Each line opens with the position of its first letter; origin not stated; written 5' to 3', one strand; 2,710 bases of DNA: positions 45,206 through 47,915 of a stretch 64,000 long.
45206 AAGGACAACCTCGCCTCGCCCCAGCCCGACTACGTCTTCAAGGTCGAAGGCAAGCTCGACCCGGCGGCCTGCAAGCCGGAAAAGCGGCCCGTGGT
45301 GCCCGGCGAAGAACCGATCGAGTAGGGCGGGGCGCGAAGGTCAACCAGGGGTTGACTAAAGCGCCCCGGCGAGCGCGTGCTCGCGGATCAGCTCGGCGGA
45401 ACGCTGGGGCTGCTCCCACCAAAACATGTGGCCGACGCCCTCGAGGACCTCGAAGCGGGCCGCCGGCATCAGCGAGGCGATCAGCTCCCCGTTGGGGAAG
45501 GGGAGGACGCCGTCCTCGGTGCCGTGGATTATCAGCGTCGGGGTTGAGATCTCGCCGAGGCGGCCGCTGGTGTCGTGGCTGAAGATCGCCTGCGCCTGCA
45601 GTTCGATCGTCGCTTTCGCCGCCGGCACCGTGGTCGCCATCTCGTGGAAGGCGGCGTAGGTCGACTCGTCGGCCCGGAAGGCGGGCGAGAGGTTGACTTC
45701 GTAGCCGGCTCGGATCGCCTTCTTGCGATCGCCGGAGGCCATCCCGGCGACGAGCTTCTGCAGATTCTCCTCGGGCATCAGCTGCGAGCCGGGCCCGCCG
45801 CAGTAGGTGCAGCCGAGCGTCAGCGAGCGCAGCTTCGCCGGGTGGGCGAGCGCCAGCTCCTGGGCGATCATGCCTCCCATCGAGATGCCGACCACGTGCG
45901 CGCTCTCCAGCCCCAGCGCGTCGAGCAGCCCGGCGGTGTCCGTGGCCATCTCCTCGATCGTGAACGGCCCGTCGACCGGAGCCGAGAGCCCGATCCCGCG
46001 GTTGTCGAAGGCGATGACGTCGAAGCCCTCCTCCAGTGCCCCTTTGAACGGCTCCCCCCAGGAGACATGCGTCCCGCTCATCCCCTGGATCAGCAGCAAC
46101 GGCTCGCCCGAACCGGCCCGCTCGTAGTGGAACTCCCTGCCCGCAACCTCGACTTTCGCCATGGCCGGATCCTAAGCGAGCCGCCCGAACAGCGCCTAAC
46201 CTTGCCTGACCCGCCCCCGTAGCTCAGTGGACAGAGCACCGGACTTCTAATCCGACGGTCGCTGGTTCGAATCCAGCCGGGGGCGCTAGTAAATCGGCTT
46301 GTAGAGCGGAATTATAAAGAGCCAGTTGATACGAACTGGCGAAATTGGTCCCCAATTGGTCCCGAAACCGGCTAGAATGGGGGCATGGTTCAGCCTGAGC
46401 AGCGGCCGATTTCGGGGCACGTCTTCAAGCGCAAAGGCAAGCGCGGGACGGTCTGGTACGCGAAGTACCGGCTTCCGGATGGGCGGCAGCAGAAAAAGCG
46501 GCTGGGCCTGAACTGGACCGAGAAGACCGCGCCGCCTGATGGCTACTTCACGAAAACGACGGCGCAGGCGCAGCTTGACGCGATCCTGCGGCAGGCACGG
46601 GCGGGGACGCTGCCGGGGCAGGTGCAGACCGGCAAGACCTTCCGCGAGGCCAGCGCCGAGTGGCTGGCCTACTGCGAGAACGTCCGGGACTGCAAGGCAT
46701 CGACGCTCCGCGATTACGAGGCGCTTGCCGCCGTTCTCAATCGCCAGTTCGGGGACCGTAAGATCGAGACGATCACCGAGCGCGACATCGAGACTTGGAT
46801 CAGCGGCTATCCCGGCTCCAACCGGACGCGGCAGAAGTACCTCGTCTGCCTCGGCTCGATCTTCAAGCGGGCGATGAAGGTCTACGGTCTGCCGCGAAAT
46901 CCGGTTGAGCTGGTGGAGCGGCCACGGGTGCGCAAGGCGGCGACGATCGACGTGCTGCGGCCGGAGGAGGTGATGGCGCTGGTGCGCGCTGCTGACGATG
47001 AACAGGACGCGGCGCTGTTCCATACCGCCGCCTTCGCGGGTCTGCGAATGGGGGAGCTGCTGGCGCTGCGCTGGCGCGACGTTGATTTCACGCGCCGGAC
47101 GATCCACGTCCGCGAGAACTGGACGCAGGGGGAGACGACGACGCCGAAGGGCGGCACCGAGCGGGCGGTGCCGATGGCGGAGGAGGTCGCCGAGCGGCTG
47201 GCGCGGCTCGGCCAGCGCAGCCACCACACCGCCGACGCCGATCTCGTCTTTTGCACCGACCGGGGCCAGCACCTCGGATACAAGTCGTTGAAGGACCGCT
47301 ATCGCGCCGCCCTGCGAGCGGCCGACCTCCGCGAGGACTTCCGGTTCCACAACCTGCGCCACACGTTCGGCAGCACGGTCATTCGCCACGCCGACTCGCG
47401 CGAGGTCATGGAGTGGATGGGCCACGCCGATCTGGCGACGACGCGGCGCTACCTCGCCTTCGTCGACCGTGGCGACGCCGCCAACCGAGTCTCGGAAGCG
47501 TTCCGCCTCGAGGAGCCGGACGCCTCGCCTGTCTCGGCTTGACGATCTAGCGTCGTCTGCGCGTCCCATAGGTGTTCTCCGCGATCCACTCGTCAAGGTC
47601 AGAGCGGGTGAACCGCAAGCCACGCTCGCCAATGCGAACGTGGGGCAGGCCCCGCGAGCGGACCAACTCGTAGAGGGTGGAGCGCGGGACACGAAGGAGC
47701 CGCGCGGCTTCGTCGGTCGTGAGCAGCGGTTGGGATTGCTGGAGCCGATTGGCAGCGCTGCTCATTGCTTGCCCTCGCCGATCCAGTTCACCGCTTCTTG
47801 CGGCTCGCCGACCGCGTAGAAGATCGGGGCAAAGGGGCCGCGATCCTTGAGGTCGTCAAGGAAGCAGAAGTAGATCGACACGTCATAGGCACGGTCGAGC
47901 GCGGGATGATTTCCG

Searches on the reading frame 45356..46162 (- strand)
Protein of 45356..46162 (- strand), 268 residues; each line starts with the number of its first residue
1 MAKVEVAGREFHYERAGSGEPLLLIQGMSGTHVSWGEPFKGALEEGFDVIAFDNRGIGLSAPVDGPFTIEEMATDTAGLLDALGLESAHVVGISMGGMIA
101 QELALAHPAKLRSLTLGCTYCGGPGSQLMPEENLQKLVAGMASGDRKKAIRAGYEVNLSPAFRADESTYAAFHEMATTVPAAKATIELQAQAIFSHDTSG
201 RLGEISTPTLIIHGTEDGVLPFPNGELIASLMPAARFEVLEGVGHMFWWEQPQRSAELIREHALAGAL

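Call 73: search_protein_families(library=pfam, proteins=[window:45356-46162:-], max_evalue=0.0001)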
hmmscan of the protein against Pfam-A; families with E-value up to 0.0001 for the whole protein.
window:45356-46162:- (268 aa): 3 families
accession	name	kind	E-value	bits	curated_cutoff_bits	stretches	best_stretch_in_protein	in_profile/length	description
PF00561.26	Abhydrolase_1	-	8.1e-29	101.4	25.8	1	21-251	2-244/245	alpha/beta hydrolase fold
PF12697.13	Abhydrolase_6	-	4.4e-20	73.7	26.3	1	22-257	1-216/217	Alpha/beta hydrolase family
PF12146.15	Hydrolase_4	-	2.1e-16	60.4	27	1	37-251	22-238/239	Serine aminopeptidase, S33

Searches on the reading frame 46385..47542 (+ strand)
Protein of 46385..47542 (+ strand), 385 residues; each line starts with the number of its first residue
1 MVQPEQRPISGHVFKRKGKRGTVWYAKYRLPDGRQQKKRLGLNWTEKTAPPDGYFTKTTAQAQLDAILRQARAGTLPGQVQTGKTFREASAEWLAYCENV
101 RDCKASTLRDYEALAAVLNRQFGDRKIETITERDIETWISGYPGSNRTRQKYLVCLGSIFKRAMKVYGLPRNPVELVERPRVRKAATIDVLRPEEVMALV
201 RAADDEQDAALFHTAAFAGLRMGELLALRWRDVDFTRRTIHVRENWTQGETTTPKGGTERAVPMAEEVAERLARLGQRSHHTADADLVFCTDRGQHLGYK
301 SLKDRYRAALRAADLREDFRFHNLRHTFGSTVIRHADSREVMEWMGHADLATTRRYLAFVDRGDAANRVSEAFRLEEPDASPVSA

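Call 73: search_protein_families(library=pfam, proteins=[window:46385-47542:+], max_evalue=0.0001)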
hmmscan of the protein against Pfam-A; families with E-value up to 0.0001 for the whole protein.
window:46385-47542:+ (385 aa): 1 family
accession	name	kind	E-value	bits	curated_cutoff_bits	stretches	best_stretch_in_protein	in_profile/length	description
PF00589.27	Phage_integrase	-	1.7e-32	113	27.1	1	190-358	2-167/172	Phage integrase family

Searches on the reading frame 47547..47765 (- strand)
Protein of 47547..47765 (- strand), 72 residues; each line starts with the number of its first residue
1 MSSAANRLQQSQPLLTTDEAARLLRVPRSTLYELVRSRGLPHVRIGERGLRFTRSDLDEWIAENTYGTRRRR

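Call 90: search_protein_families(library=ncbifam, proteins=[window:47547-47765:-], max_evalue=0.01)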
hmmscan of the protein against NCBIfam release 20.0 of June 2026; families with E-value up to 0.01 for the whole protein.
window:47547-47765:- (72 aa): 2 families
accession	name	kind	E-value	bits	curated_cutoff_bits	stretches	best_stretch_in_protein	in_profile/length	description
TIGR01764.1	excise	domain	2.9e-17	62.8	28.8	1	14-62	1-48/49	excisionase family DNA-binding protein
NF047737.1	antiphage_MADS1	equivalog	4.1e-11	42.9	80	1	14-61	3-49/49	methylation-associated defense system helix-turn-helix domain-containing protein MAD1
